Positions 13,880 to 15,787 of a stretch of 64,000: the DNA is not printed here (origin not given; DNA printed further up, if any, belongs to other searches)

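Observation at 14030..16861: Two adjacent tandem-repeat DUF3794/SPOCS-like proteins embedded in the glycosyltransferase array: candidate coat/crust proteins and possible glycosylation substrates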

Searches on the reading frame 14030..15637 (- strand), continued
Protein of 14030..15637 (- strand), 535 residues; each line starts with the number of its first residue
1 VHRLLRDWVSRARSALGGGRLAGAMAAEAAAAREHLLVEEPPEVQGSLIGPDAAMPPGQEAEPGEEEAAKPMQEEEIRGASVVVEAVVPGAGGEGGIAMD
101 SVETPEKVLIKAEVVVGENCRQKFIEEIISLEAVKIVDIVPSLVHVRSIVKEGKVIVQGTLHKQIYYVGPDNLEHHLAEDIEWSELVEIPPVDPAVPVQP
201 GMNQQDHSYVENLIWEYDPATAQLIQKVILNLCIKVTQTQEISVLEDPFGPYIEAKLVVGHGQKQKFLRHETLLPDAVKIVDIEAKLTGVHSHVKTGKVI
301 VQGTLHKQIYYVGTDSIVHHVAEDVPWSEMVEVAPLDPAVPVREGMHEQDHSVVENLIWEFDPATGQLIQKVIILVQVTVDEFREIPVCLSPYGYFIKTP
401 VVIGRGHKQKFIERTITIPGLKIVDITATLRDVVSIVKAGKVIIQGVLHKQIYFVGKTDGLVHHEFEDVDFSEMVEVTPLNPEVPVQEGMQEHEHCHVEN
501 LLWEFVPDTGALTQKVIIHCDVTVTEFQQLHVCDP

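Call 42: find_encoding_contigs(protein=P0016, flank=10000, max_places=1)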
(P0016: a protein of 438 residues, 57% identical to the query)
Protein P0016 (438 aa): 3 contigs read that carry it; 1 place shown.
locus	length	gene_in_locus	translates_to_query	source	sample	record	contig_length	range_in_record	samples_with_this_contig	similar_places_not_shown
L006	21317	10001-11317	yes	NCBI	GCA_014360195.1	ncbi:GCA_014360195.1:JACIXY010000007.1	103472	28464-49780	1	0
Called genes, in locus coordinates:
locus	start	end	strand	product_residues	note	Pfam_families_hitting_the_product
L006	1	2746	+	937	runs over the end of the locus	PF20706:GT4-conflict (weak), PF00534:Glycos_transf_1, PF13692:Glyco_trans_1_4, PF13524:Glyco_trans_1_2 (faint), PF13439:Glyco_transf_4, PF13579:Glyco_trans_4_4 (weak), PF13692:Glyco_trans_1_4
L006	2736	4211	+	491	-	PF13579:Glyco_trans_4_4 (faint), PF13439:Glyco_transf_4, PF13692:Glyco_trans_1_4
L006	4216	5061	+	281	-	PF00535:Glycos_transf_2, PF10111:Glyco_tranf_2_2 (weak)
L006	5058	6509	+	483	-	-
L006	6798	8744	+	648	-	PF12673:SipL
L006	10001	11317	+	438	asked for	PF12673:SipL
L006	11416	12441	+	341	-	PF13579:Glyco_trans_4_4 (weak), PF13439:Glyco_transf_4 (weak), PF00534:Glycos_transf_1, PF13692:Glyco_trans_1_4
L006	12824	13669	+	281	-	-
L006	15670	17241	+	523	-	-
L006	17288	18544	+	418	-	PF01073:3Beta_HSD, PF01370:Epimerase, PF02719:Polysacc_synt_2, PF04321:RmlD_sub_bind, PF13460:NAD_binding_10 (weak), PF16363:GDP_Man_Dehyd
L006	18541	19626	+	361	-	PF00483:NTP_transferase, PF12804:NTP_transf_3, PF00132:Hexapep (faint), PF25084:LbH_EIF2B, PF25087:GMPPB_C, PF24894:Hexapep_GlmU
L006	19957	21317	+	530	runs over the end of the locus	PF12673:SipL, PF01476:LysM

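Call 43: find_encoding_contigs(protein=P0104, flank=10000, max_places=1)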
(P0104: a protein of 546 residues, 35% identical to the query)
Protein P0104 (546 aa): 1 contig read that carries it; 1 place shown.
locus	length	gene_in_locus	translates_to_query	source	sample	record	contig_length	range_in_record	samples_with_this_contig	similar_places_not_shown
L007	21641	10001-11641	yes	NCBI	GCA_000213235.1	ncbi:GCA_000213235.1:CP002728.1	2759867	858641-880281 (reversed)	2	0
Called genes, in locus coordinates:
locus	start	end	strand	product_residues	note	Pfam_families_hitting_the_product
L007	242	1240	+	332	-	PF16868:NMT1_3, PF12974:Phosphonate-bd, PF13379:NMT1_2, PF09084:NMT1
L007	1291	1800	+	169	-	PF08905:DUF1850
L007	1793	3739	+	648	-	PF06808:DctM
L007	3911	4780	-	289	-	PF00072:Response_reg, PF08664:YcbB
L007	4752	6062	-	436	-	PF02518:HATPase_c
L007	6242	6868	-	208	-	PF02659:Mntp (faint)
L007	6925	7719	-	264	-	PF00005:ABC_tran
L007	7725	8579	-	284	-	PF00528:BPD_transp_1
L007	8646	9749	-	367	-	PF04069:OpuAC (weak), PF13379:NMT1_2, PF09084:NMT1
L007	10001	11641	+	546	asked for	PF12673:SipL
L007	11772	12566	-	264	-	PF05050:Methyltransf_21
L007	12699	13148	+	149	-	-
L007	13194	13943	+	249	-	PF00535:Glycos_transf_2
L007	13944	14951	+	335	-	PF13692:Glyco_trans_1_4 (weak)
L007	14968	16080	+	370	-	PF00534:Glycos_transf_1, PF13692:Glyco_trans_1_4, PF13524:Glyco_trans_1_2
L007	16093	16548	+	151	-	-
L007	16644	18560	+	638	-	PF12673:SipL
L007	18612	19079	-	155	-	-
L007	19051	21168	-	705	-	PF12673:SipL (faint)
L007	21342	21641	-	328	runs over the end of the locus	PF00005:ABC_tran, PF08352:oligo_HPY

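Call 48: find_encoding_contigs(protein=P0038, flank=10000, max_places=1)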
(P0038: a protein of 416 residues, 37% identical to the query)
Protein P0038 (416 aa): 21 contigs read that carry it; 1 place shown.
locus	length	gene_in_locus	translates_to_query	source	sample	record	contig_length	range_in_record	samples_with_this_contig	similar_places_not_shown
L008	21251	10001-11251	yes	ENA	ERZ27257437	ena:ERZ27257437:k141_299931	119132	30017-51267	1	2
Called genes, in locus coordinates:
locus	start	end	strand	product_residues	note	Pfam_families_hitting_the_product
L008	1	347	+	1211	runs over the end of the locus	PF27158:DjlB_C_2nd, PF13371:TPR_9 (weak), PF13414:TPR_11 (weak), PF00515:TPR_1 (weak), PF13371:TPR_9 (weak), PF00515:TPR_1 (weak), PF13424:TPR_12 (weak), PF00515:TPR_1, +23 more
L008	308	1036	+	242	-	PF06889:DUF1266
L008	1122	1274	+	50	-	PF00226:DnaJ (weak)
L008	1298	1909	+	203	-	PF27158:DjlB_C_2nd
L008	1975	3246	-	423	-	-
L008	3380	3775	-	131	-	PF13276:HTH_21, PF13683:rve_3, PF13333:rve_2 (weak)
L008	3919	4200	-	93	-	PF01527:HTH_Tnp_1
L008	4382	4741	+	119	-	PF04237:YjbR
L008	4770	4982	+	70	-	-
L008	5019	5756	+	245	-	PF13431:TPR_17 (faint), PF13374:TPR_10 (faint), PF23914:TPR_CcmH_CycH, PF00515:TPR_1, PF07719:TPR_2, PF13181:TPR_8 (weak), PF13432:TPR_16, PF13414:TPR_11 (weak), +4 more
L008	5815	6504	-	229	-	PF01259:SAICAR_synt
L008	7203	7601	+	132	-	-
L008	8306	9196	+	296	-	-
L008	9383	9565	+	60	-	-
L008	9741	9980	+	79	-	-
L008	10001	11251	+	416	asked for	PF12673:SipL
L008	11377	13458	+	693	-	-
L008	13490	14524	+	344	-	PF00534:Glycos_transf_1, PF13692:Glyco_trans_1_4, PF13524:Glyco_trans_1_2 (weak)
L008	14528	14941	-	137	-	-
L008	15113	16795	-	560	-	PF02690:Na_Pi_cotrans, PF01865:PhoU_div (faint), PF01895:PhoU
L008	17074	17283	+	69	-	PF15603:Imm74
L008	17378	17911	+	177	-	-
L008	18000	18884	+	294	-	-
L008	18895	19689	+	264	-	PF15575:Imm49 (weak)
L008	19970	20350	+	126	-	-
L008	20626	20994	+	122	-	-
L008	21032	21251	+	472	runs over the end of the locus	-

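Call 49: find_encoding_contigs(protein=P0067, flank=10000, max_places=1)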
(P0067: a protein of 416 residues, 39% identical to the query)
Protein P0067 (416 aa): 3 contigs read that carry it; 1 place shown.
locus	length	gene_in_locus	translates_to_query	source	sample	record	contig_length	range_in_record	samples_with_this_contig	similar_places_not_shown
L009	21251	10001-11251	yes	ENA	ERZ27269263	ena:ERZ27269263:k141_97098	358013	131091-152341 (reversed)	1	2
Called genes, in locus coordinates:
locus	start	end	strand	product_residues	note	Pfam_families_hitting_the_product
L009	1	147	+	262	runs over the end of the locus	PF00497:SBP_bac_3, PF10613:Lig_chan-Glu_bd (faint), PF09084:NMT1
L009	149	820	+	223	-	PF00528:BPD_transp_1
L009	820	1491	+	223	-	PF00528:BPD_transp_1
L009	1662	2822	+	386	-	PF00465:Fe-ADH, PF13685:Fe-ADH_2 (weak), PF25137:ADH_Fe_C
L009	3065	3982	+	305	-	PF00782:DSPc (weak)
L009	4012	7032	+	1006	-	PF22907:Ams1-like_1st, PF01074:Glyco_hydro_38N, PF09261:Alpha-mann_mid, PF07748:Glyco_hydro_38C, PF17677:Glyco_hydro38C2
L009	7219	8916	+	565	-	PF01432:Peptidase_M3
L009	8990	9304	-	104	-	-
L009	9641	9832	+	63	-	-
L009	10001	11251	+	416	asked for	PF12673:SipL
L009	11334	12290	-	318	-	PF17125:Methyltr_RsmF_N, PF22458:RsmF-B_ferredox, PF01189:Methyltr_RsmB-F, PF13847:Methyltransf_31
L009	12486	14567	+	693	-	-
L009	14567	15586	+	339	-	PF00534:Glycos_transf_1, PF13692:Glyco_trans_1_4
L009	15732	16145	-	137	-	-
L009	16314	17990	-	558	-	PF02690:Na_Pi_cotrans, PF01895:PhoU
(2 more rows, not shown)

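Call 56: find_related_loci(query=A1, collection=genome_contigs, flank=8000)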
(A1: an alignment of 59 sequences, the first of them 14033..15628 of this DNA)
Query A1 (532 aa) in genome_contigs; peptide patterns used: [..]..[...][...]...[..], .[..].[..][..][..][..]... (x = any residue, [..] = any of these).
270 stretches matched a pattern; 208 encode a relative of the query (tblastn E <= 1e-3); the best 80 are kept; 77 distinct loci.
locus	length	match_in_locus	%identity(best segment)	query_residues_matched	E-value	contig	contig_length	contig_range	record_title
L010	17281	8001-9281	63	103-532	7e-172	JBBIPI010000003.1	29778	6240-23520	MAG: Clostridiales bacterium isolate MTF170219_bin_3 NODE_213_length_29778_cov_3.36059, whole genome shotgun sequence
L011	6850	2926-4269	56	86-532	9e-164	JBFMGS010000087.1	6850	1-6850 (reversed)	MAG: Bacillota bacterium isolate MAG303 MAG303_87, whole genome shotgun sequence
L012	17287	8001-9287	57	101-532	7e-160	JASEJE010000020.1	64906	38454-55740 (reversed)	MAG: Bacillota bacterium isolate Yes71-24 NODE_20_length_64906_cov_66.481727, whole genome shotgun sequence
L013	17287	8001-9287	57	101-532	1e-159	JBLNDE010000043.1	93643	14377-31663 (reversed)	MAG: Bacillota bacterium isolate MAG107 PRJNA950955_bin16_renamed_42, whole genome shotgun sequence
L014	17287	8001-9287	57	101-532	7e-160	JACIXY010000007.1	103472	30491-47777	MAG: Bacillota bacterium isolate MAG-64 Firmicutes_O3_bin27_Scaffold_7, whole genome shotgun sequence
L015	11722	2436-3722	56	101-532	4e-159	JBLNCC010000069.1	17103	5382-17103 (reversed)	MAG: Betaproteobacteria bacterium isolate MAG135 PRJNA950955_bin41_renamed_68, whole genome shotgun sequence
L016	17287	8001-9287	57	94-532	3e-158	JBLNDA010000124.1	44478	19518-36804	MAG: Clostridia bacterium isolate MAG111 PRJNA950955_bin2_renamed_124, whole genome shotgun sequence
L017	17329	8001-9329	59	91-532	9e-157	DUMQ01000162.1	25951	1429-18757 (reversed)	MAG TPA_asm: Bacillota bacterium isolate AS04akNAM_80 69134_AS04, whole genome shotgun sequence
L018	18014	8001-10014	57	100-532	1e-154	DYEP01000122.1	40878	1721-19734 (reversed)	MAG TPA_asm: Symbiobacterium sp. isolate Tomsk_54_12 Tomsk_k141_31608, whole genome shotgun sequence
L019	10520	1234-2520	56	102-532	8e-147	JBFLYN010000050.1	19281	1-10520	MAG: Bacillota bacterium isolate MAG086 MAG086_50, whole genome shotgun sequence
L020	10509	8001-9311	51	91-529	3e-142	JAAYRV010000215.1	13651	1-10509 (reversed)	MAG: Bacillota bacterium isolate AS23ysBPME_252 152630_AS23, whole genome shotgun sequence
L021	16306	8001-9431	49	59-529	1e-141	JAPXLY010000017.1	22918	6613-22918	MAG: Bacillota bacterium isolate binned_ad_5.35 NODE_2145_length_22918_cov_15.959589, whole genome shotgun sequence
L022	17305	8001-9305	52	91-529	2e-139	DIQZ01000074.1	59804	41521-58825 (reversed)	MAG TPA_asm: Firmicutes bacterium UBA5449 UBA5449_contig_4902, whole genome shotgun sequence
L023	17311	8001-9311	52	91-527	4e-139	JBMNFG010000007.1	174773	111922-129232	MAG: Bacillota bacterium isolate SBF912LR0HQ0073 contig_3446, whole genome shotgun sequence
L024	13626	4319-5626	50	90-527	5e-136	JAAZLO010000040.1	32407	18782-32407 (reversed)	MAG: Bacillota bacterium isolate AS23ysBPME_220 67346_AS23, whole genome shotgun sequence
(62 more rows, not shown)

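Call 67: search_protein_families(library=pfam, proteins=[L010:10410-12458:+, L013:15616-17286:+, L021:11947-13593:+, L021:13681-15096:+, L008:11377-13458:+, L005:12749-14653:+, L007:19051-21168:-, L012:4858-6996:+, L016:15260-16921:+], max_evalue=0.01)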
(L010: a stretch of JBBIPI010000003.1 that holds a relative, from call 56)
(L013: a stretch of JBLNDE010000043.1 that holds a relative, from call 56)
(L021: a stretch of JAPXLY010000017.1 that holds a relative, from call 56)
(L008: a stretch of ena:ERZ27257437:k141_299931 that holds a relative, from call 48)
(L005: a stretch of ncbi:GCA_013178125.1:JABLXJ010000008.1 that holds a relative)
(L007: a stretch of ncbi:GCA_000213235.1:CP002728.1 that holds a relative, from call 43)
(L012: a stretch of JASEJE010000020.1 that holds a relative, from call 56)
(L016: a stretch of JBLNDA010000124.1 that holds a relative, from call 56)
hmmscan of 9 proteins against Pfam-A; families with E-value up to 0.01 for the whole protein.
L010:10410-12458:+ (683 aa): 1 family
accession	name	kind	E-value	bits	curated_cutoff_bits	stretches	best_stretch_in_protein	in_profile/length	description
PF12673.12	SipL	-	6.5e-38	129.3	23.6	3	324-399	3-76/78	SipL, SPOCS domain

L013:15616-17286:+ (557 aa): 2 families
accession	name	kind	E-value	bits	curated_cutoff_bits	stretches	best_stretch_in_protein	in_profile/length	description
PF12673.12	SipL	-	1.7e-56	188.8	23.6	3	401-484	1-77/78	SipL, SPOCS domain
PF01476.26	LysM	-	1.1e-07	32.1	20.9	1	533-557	2-26/43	LysM domain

L021:11947-13593:+ (549 aa): 3 families
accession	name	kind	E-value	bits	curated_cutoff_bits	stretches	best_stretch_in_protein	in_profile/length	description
PF12673.12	SipL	-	1.3e-52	176.4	23.6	3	367-450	1-77/78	SipL, SPOCS domain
PF01476.26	LysM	-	1.1e-16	61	20.9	1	500-542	2-43/43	LysM domain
PF23457.1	LysM2_NFP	-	4e-05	24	36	1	500-542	9-54/56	NFP LysM2 domain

L021:13681-15096:+ (472 aa): 1 family
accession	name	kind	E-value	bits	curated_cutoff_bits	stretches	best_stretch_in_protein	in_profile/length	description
PF12673.12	SipL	-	1.3e-47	160.3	23.6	3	345-422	2-76/78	SipL, SPOCS domain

L008:11377-13458:+ (693 aa): 0 families

L005:12749-14653:+ (634 aa): 1 family
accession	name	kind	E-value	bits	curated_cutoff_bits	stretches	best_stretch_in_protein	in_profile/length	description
PF12673.12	SipL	-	0.0031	18.2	23.6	0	410-526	8-74/78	SipL, SPOCS domain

L007:19051-21168:- (705 aa): 1 family
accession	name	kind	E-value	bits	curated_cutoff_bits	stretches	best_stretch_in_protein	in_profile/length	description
PF12673.12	SipL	-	1.8e-15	57.4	23.6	3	313-388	2-74/78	SipL, SPOCS domain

L012:4858-6996:+ (713 aa): 1 family
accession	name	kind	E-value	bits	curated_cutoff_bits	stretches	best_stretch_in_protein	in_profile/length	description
PF12673.12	SipL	-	7.7e-46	154.7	23.6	4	87-157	3-70/78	SipL, SPOCS domain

L016:15260-16921:+ (554 aa): 3 families
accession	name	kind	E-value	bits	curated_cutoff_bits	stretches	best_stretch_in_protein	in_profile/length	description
PF12673.12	SipL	-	1.8e-56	188.7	23.6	3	373-456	1-77/78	SipL, SPOCS domain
PF01476.26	LysM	-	2.3e-16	59.9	20.9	1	505-547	2-43/43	LysM domain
PF23457.1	LysM2_NFP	-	7.8e-05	23.1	36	1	505-547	9-54/56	NFP LysM2 domain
